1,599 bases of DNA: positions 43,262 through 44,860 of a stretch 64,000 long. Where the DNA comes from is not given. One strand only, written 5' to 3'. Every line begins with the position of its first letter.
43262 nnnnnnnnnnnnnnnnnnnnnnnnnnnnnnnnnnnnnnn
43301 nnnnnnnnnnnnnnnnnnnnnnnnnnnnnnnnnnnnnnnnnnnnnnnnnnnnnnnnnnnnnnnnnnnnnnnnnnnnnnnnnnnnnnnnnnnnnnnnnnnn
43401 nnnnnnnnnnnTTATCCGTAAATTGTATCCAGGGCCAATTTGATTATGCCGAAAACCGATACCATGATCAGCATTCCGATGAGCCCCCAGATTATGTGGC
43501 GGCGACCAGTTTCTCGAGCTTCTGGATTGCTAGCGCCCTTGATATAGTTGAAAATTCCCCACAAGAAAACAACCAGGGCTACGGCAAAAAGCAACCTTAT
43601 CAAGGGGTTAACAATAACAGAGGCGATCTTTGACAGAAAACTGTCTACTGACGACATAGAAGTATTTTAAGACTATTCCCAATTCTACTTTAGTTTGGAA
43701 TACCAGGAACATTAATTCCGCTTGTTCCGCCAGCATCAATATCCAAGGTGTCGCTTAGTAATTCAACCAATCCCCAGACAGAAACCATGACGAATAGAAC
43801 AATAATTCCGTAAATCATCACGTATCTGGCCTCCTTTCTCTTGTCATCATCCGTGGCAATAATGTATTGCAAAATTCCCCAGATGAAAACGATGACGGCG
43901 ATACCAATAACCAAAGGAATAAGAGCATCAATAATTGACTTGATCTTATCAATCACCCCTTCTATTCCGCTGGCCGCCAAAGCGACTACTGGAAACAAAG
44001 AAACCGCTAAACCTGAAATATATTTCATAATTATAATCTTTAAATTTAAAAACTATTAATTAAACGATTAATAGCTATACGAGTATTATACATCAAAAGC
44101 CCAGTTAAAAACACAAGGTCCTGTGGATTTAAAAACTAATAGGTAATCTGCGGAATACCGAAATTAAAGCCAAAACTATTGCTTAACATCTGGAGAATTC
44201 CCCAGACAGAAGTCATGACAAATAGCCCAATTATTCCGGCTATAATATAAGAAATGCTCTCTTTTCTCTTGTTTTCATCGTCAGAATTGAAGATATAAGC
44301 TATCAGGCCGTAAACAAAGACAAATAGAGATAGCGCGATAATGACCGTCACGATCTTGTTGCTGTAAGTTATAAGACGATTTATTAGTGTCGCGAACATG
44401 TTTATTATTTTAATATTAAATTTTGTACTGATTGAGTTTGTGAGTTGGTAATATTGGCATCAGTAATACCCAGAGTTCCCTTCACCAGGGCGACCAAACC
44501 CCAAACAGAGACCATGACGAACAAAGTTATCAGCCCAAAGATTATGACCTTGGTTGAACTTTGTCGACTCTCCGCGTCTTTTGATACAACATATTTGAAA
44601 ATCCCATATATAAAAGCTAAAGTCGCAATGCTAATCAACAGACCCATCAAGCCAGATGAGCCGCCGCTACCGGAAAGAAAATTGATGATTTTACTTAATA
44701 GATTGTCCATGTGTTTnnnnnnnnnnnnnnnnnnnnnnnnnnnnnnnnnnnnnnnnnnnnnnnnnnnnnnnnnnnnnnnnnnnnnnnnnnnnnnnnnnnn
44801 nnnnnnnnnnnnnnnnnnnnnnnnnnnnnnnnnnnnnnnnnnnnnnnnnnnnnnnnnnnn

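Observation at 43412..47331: Eight-gene minus-strand operon: SAM methyltransferase, membrane-anchored SBP-fold protein and six tandem, diverged VirB2/TrbC-like pilin paralogs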

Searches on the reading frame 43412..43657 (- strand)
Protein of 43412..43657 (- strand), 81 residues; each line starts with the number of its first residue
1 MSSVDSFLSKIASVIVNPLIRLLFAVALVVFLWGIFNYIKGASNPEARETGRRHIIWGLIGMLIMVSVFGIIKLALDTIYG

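Call 4: search_protein_families(library=pfam, proteins=[window:43412-43657:-], max_evalue=1)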
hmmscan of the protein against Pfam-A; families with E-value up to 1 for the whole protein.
window:43412-43657:- (81 aa): 7 families
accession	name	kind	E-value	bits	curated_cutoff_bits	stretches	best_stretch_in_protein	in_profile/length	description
PF18895.5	T4SS_pilin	-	5.9e-08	33.1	26.6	1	10-73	7-69/71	Type IV secretion system pilin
PF06837.17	Fijivirus_P9-2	-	0.057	13.6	27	0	7-33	69-95/178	Fijivirus P9-2 protein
PF16015.10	Promethin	-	0.11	12.8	27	1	6-39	67-100/106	Promethin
PF05360.19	YiaAB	-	0.17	12.6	26.6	1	22-37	7-22/53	yiaA/B two helix domain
PF03994.20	DUF350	-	0.29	11.7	26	1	24-76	46-97/133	Domain of Unknown Function (DUF350)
PF02238.20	COX7a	-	0.52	11.2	22.1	0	17-41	30-53/53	Cytochrome c oxidase subunit VII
PF12725.13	DUF3810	-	0.68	9.7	28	1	4-69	9-71/311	Protein of unknown function (DUF3810)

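Call 5: search_protein_families(library=ncbifam, proteins=[window:43412-43657:-], max_evalue=1)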
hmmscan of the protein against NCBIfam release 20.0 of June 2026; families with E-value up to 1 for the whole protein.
window:43412-43657:- (81 aa): 4 families
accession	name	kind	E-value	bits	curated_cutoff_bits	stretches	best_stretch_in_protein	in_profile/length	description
NF045849.1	ICE_MMCAP2_0565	equivalog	7.5e-10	38.4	40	1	9-79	10-80/80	Mbov_0395 family pilin-like conjugal transfer protein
NF033883.1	conj_TraQ_IncI1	equivalog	0.0076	16.1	80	1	6-68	4-66/175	conjugal transfer protein TraQ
NF037996.1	B-4DMT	subfamily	0.018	14.9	100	1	22-80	40-98/139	B-4DMT family transporter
NF002597.0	PRK02251.2-3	equivalog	0.15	12.3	120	1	23-73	43-90/93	putative septation inhibitor protein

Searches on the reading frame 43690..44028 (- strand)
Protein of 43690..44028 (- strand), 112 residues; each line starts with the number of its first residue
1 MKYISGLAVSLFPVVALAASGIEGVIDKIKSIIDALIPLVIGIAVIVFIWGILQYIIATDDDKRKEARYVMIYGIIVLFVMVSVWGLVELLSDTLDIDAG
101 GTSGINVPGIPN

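Call 4: search_protein_families(library=pfam, proteins=[window:43690-44028:-], max_evalue=1)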
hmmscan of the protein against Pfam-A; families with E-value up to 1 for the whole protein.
window:43690-44028:- (112 aa): 16 families
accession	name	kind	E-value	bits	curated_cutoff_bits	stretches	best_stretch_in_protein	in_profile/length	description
PF18895.5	T4SS_pilin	-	6.7e-09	36.1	26.6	1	21-91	4-71/71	Type IV secretion system pilin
PF18920.5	DUF5671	-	7e-05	23.2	28.4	1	6-100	11-111/132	Domain of unknown function (DUF5671)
PF16995.10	tRNA-synt_2_TM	-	0.0049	17.1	26.8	1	25-96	94-164/215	Transmembrane region of lysyl-tRNA synthetase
PF04789.21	DUF621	-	0.0055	16.3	21.3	1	28-99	186-257/306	Protein of unknown function (DUF621)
PF20535.3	DUF6750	-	0.011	16.2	27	1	6-95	29-120/128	Family of unknown function (DUF6750)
PF13346.12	ABC2_membrane_5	-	0.016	15.2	25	1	2-87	81-166/205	ABC-2 family transporter protein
PF04956.18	TrbC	-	0.024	15.3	27.9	1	7-77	19-88/98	TrbC/VIRB2 pilin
PF25592.1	DUF7937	-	0.039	13.2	31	1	37-93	282-339/402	Domain of unknown function (DUF7937)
PF14387.11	DUF4418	-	0.053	14.3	27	1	39-84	36-81/117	Domain of unknown function (DUF4418)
PF15879.10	MWFE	-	0.055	14.2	27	1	35-70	4-38/55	NADH-ubiquinone oxidoreductase MWFE subunit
PF13491.11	FtsK_4TM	-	0.077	13.1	23.1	1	34-105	56-128/171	4TM region of DNA translocase FtsK/SpoIIIE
PF14802.11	TMEM192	-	0.087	12.4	25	1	27-84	18-75/236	TMEM192 family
PF20563.3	DUF6773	-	0.089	13.1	27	1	32-92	84-144/163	Family of unknown function (DUF6773)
PF12725.13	DUF3810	-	0.16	11.7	28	1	13-87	7-81/311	Protein of unknown function (DUF3810)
PF13572.11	DUF4134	-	0.17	12.6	26.5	1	9-83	7-86/93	Domain of unknown function (DUF4134)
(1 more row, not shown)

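Call 5: search_protein_families(library=ncbifam, proteins=[window:43690-44028:-], max_evalue=1)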
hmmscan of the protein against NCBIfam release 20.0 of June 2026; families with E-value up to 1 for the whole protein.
window:43690-44028:- (112 aa): 6 families
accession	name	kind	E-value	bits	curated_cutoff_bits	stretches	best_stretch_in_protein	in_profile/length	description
NF045849.1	ICE_MMCAP2_0565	equivalog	2.6e-06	27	40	1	24-93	8-78/80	Mbov_0395 family pilin-like conjugal transfer protein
NF045890.1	conj_pls20_p028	equivalog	0.021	13.7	150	1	27-88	56-117/377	pLS20_p028 family conjugation system transmembrane protein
NF045951.1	MAG0110_fam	subfamily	0.026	13.8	98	1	6-82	116-183/237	MAG0110 family membrane protein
NF041560.1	T6SS_Burk_ExIF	subfamily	0.034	13.8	90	1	23-86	119-181/234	putative type VI secretion system effector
NF047440.1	LA3751_2_3_fam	subfamily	0.45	9.3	200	1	10-57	196-243/460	LA_3751/LA_3752 family putative glycosyltransferase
NF046000.1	MAG1210_fam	subfamily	0.88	8.1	275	1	36-86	65-116/550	MAG1210 family protein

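Call 49: find_homologous_proteins(query=window:43690-44028:-, max_evalue=0.001)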
Query window:43690-44028:- (112 aa): 57 proteins with E <= 0.001 among 93 candidates.
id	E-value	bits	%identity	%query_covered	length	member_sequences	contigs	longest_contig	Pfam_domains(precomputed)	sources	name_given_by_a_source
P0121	5.0e-61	222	100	100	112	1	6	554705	PF18895.6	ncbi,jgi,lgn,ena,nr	ncbi:MAG TPA: hypothetical protein P5328_01130 [Candidatus Paceibacterota bacterium]|nr:hypothetical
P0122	6.0e-41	157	73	100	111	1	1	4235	PF18895.6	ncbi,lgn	-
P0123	3.8e-37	145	66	100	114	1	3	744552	PF18895.6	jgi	jgi:mannose/fructose/N-acetylgalactosamine-specific phosphotransferase system component IID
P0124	3.1e-36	142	61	100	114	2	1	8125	PF18895.6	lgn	-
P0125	7.9e-34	134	52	89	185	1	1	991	PF18895.6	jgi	jgi:hypothetical protein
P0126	2.6e-32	129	63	100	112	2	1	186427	PF18895.6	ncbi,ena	-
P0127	7.9e-30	121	54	99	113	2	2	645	PF18895.6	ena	-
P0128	1.0e-27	114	51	96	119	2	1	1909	PF18895.6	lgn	-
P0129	2.9e-27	113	54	100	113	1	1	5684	PF18920.6,PF18895.6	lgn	-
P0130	3.9e-27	112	52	81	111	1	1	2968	PF18895.6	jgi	jgi:hypothetical protein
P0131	1.4e-25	107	57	79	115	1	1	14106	PF18895.6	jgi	jgi:hypothetical protein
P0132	2.3e-25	107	58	80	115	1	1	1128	PF18895.6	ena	-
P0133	3.6e-25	106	50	98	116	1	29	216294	PF18895.6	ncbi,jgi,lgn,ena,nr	ncbi:hypothetical protein GW764_03335 [Candidatus Parcubacteria bacterium]|nr:hypothetical protein [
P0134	3.4e-24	103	52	93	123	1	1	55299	PF18895.6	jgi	jgi:hypothetical protein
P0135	1.0e-23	101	56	77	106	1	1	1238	PF18895.6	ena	-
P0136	1.9e-23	101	52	80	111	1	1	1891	PF18895.6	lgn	-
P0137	2.5e-23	100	52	71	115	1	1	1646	PF18895.6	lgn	-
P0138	1.2e-22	98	46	91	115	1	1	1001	PF18895.6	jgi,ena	-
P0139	9.3e-22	95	57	77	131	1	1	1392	PF18895.6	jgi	jgi:hypothetical protein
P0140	1.1e-21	95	54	86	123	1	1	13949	PF18895.6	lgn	-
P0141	1.8e-21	94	49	92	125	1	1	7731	PF18895.6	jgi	jgi:hypothetical protein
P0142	2.0e-21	94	47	99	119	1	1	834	PF18895.6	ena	-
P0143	3.3e-21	93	57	76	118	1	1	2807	PF18895.6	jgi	jgi:hypothetical protein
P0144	1.2e-20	92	43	100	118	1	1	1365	PF18895.6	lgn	-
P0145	1.6e-20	91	55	84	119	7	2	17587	PF18895.6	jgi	jgi:hypothetical protein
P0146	1.1e-19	88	50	89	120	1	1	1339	PF18895.6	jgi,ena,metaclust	metaclust:\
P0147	1.5e-19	88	48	94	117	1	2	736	PF18895.6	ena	-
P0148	2.5e-19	87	51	85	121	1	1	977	PF18895.6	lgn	-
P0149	2.2e-18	84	48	93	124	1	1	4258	PF18895.6,PF27193.1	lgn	-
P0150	2.8e-18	84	47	94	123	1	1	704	PF18895.6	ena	-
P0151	2.9e-18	84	51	84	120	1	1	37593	PF18895.6,PF27193.1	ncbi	-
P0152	1.1e-17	82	43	99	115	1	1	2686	PF18895.6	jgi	jgi:hypothetical protein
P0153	4.0e-17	80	51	85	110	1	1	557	PF18895.6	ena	-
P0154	8.1e-17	79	44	87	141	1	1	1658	PF18895.6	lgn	-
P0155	9.7e-17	79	51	80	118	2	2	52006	PF18895.6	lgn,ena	-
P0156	1.6e-16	78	48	85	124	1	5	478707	PF18895.6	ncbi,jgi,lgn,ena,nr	ncbi:hypothetical protein COB87_002060 [Candidatus Wolfebacteria bacterium]|nr:hypothetical protein 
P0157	2.4e-16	78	44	88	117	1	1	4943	PF18895.6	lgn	-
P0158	3.3e-16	77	43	93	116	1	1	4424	PF18895.6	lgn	-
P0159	2.1e-15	75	45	74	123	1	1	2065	PF18895.6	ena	-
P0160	2.5e-15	74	48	85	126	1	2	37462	PF18895.6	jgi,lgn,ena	-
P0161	2.7e-15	74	48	94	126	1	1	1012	PF18895.6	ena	-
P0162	9.4e-15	73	46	95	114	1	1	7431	PF18895.6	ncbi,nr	ncbi:MAG: hypothetical protein HZB09_00310 [Candidatus Yonathbacteria bacterium]|nr:hypothetical pro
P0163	4.9e-14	70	45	96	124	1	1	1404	PF18895.6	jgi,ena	-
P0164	7.3e-14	70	55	67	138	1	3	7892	PF18895.6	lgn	-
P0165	4.8e-13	67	47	71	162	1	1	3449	PF18895.6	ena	-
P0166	1.7e-12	65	43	80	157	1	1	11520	PF18895.6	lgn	-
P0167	2.5e-12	65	34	99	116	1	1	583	PF18895.6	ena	-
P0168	2.8e-12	65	36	88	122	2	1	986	PF18895.6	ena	-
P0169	1.0e-11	63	38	95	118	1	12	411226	PF18895.6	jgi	jgi:hypothetical protein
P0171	2.4e-11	62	46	71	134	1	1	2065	PF18895.6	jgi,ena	-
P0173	4.4e-10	58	40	79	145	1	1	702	PF18895.6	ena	-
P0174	9.2e-10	57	45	61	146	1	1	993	PF18895.6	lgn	-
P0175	2.6e-8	52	34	98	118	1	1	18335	PF18895.6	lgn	-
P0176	4.6e-7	48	34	100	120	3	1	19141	PF18895.6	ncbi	-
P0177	8.4e-6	44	41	54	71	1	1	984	PF18895.6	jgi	jgi:hypothetical protein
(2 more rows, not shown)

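Call 55: search_solved_structures(query=A4, max_evalue=10)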
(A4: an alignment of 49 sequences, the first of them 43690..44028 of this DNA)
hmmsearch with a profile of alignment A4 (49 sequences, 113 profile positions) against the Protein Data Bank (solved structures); distinct sequences matched with E-value up to 10: 3.
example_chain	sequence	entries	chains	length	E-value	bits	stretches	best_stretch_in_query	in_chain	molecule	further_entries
8yq5_E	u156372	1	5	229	0.033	17.3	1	7-94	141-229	de novo designed ion channel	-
8cw4_1A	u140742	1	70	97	0.046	16.8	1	6-52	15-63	Conjugal transfer protein TraM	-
8yq6_E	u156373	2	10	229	0.7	13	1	7-94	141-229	de novo designed ion channel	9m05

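Call 60: predict_structure(alignment_id=A4)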
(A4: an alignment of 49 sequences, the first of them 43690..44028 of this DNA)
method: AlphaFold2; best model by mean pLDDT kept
length: 112 residues; sequences in the alignment: 49
mean_pLDDT: 77.0   pTM: 0.44
mean pLDDT of the five models: 77.0, 75.7, 70.6, 70.2, 69.6
residues with pLDDT >= 90: 5; 70-90: 80; 50-70: 23; < 50: 4
segments of 3 or more residues with pLDDT < 50: 100-103
pLDDT, mean of each block of 10 residues (from residue 1): 72 69 77 86 86 81 82 86 86 68 56 65
secondary structure, 60 per line:
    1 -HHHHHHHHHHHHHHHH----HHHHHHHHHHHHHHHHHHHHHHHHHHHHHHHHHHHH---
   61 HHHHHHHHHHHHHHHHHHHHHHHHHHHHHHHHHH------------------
elements in order: H2-17 H22-57 H61-94

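Call 63: fold_search(model_id=the predicted structure, library=pdb)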
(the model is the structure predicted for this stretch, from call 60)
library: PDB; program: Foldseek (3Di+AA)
matches with E <= 10: 77; with E <= 0.001: 0
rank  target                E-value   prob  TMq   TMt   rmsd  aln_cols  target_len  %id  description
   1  4mtx_D                1.1e+00  0.54  0.43  0.49   9.1        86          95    8  Structure of the ERS1 dimerization and histidine phosphotransfer domain from Arabidopsis thaliana (released 2014-10-01)
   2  4mt8_B                1.1e+00  0.54  0.45  0.50   9.0        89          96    9  Structure of the ERS1 dimerization and histidine phosphotransfer domain from Arabidopsis thaliana (released 2014-10-01)
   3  2c0f_A                2.4e+00  0.30  0.34  0.17  13.2        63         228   19  Structure of Wind Y53F mutant (released 2006-08-29)
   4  1ow6_A                3.0e+00  0.06  0.26  0.23  17.9       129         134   14  Paxillin LD4 motif bound to the Focal Adhesion Targeting (FAT) domain of the Focal Adhesion Kinase (released 2003-10-21)
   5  2iml_B                3.2e+00  0.41  0.28  0.17   1.7        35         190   26  Crystal structure of a hypothetical protein from Archaeoglobus fulgidus binding riboflavin 5'-phosphate (released 2006-10-17)
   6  4mtx_C                3.2e+00  0.30  0.48  0.53   8.9        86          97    8  Structure of the ERS1 dimerization and histidine phosphotransfer domain from Arabidopsis thaliana (released 2014-10-01)
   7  2c0g_A                3.2e+00  0.25  0.34  0.17  13.2        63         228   19  Structure of PDI-related Chaperone, Wind mutant-Y53S (released 2006-08-29)
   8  3mq1_E                3.4e+00  0.11  0.31  0.33  10.9        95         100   17  Crystal Structure of Dust Mite Allergen Der p 5 (released 2010-06-02)
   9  3a8p_D                3.7e+00  0.33  0.38  0.20   2.2        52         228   13  Crystal structure of the Tiam2 PHCCEx domain (released 2009-11-24)
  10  2c0e_A                3.7e+00  0.21  0.34  0.17  13.4        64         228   17  Structure of PDI-related Chaperone, Wind with his-tag on C-terminus. (released 2006-08-29)
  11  4dk0                  3.9e+00  0.23  0.51  0.20   5.1        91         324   13  Crystal structure of MacA from Actinobacillus actinomycetemcomitans (released 2012-03-07)
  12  2c0g_B                3.9e+00  0.21  0.34  0.18  13.5        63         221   19  Structure of PDI-related Chaperone, Wind mutant-Y53S (released 2006-08-29)
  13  9cpc_3V               3.9e+00  0.07  0.28  0.19  14.2       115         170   10  Atomic model of porcine brain ventricles cilia doublet microtubule (48-nm periodicity) (released 2024-10-23)
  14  3a8p_C                4.2e+00  0.25  0.37  0.20   2.4        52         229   13  Crystal structure of the Tiam2 PHCCEx domain (released 2009-11-24)
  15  4k2p_D                4.2e+00  0.21  0.39  0.21   5.4        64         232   14  The Structure of a Quintuple Mutant of the Tiam1 PH-CC-Ex Domain (released 2013-07-10)
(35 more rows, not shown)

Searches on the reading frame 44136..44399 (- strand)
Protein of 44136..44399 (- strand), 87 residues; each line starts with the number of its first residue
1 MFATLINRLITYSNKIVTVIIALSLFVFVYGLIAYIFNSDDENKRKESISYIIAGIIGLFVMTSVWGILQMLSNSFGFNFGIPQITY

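Call 4: search_protein_families(library=pfam, proteins=[window:44136-44399:-], max_evalue=1)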
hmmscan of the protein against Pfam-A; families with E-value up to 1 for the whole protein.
window:44136-44399:- (87 aa): 22 families
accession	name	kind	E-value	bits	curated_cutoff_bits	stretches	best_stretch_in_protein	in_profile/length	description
PF18895.5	T4SS_pilin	-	1.3e-06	28.8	26.6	1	15-71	14-70/71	Type IV secretion system pilin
PF13273.12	DUF4064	-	0.0025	18.4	32.1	1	15-60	58-101/102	Protein of unknown function (DUF4064)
PF06168.16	DUF981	-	0.0052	17.2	29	1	14-80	7-73/186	Protein of unknown function (DUF981)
PF16943.10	T4SS_CagC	-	0.0075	16.9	27.9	1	16-79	55-119/119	Cag pathogenicity island, type IV secretory system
PF05661.17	DUF808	-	0.0093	15.5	28.4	1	13-73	170-230/302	Protein of unknown function (DUF808)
PF11457.13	DUF3021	-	0.012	16.2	24.7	1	5-67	25-88/130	Protein of unknown function (DUF3021)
PF24284.1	DUF7472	-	0.018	15.6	27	1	14-63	9-55/65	Family of unknown function (DUF7472)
PF01284.28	MARVEL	-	0.019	15.5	32.8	1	13-66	38-92/135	Membrane-associating domain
PF00520.37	Ion_trans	-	0.024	14.3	25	1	4-70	117-192/241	Ion transport protein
PF18160.6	SLATT_5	-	0.041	13.7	29.5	1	7-62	24-77/192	SMODS and SLOG-associating 2TM effector domain family 5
PF18169.6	SLATT_6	-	0.06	13.4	27.1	1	14-62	32-75/176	SMODS and SLOG-associating 2TM effector domain 6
PF14387.11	DUF4418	-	0.066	14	27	1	19-68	36-84/117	Domain of unknown function (DUF4418)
PF20303.3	YLATT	-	0.072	13.4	26.7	1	17-62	3-48/107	YEATS-Like-Associating Three TM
PF11857.13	DUF3377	-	0.081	13.3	26.5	1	13-38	26-51/72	Domain of unknown function (DUF3377)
PF10858.15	DUF2659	-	0.089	12.9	27.7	1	8-58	16-65/216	Protein of unknown function (DUF2659)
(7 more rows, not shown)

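Call 5: search_protein_families(library=ncbifam, proteins=[window:44136-44399:-], max_evalue=1)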
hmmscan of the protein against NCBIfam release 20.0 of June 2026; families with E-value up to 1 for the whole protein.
window:44136-44399:- (87 aa): 11 families
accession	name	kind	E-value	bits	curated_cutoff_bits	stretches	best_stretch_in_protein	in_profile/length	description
NF045849.1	ICE_MMCAP2_0565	equivalog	1.6e-06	27.7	40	1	2-72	5-76/80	Mbov_0395 family pilin-like conjugal transfer protein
NF033915.0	antiphage_ZorA_2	subfamily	0.0051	15.9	100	1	7-72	105-171/383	anti-phage ZorAB system protein ZorA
NF043062.1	MMSYN1_0881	equivalog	0.0095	15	450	1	14-72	306-361/455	hexose phosphate transporter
NF009255.0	PRK12612.1-3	equivalog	0.039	14.6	112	1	10-65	7-58/92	putative monovalent cation/H+ antiporter subunit F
NF033883.1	conj_TraQ_IncI1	equivalog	0.045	13.6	80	1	13-79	14-84/175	conjugal transfer protein TraQ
NF033218.1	anchor_AmaP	equivalog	0.077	12.8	55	1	15-73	6-70/166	alkaline shock response membrane anchor protein AmaP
NF045993.1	MAG0130_MAG3770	subfamily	0.1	12.5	85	1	8-81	9-85/140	MAG0130/MAG3770 family membrane protein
NF041560.1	T6SS_Burk_ExIF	subfamily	0.12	12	90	1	16-73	129-185/234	putative type VI secretion system effector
NF045994.1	MAG4530_fam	subfamily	0.13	11.1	50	1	18-74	31-90/441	MAG4530 family protein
NF033631.1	SLATT_5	subfamily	0.18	11.3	60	1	7-63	17-72/180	SLATT domain-containing protein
NF046000.1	MAG1210_fam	subfamily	0.82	8.2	275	1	15-70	65-119/550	MAG1210 family protein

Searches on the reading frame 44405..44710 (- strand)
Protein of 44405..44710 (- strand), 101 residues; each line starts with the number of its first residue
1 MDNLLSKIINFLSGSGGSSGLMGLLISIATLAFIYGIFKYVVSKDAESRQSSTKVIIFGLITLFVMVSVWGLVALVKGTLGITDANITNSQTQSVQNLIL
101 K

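Call 4: search_protein_families(library=pfam, proteins=[window:44405-44710:-], max_evalue=1)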
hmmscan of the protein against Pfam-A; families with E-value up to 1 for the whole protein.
window:44405-44710:- (101 aa): 3 families
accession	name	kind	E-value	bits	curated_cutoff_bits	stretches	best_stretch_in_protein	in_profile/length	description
PF18895.5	T4SS_pilin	-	0.00028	21.4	26.6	1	21-75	16-70/71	Type IV secretion system pilin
PF06570.16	DUF1129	-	0.007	16.4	29.1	1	4-78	95-173/207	Protein of unknown function (DUF1129)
PF12725.13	DUF3810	-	0.072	12.9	28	1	21-73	24-82/311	Protein of unknown function (DUF3810)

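Call 5: search_protein_families(library=ncbifam, proteins=[window:44405-44710:-], max_evalue=1)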
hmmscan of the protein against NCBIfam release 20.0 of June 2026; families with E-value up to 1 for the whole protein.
window:44405-44710:- (101 aa): 5 families
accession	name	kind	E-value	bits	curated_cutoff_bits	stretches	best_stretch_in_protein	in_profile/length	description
NF045849.1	ICE_MMCAP2_0565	equivalog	4e-07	29.6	40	1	17-79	16-79/80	Mbov_0395 family pilin-like conjugal transfer protein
NF009255.0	PRK12612.1-3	equivalog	0.0045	17.6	112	1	21-71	10-60/92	putative monovalent cation/H+ antiporter subunit F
NF046000.1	MAG1210_fam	subfamily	0.083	11.5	275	1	19-90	66-134/550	MAG1210 family protein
NF041554.1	SA1362_fam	subfamily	0.096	12.8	42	1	21-49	28-56/70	SA1362 family protein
NF033630.1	SLATT_6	subfamily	0.26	11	100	1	26-66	38-76/180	SLATT domain-containing protein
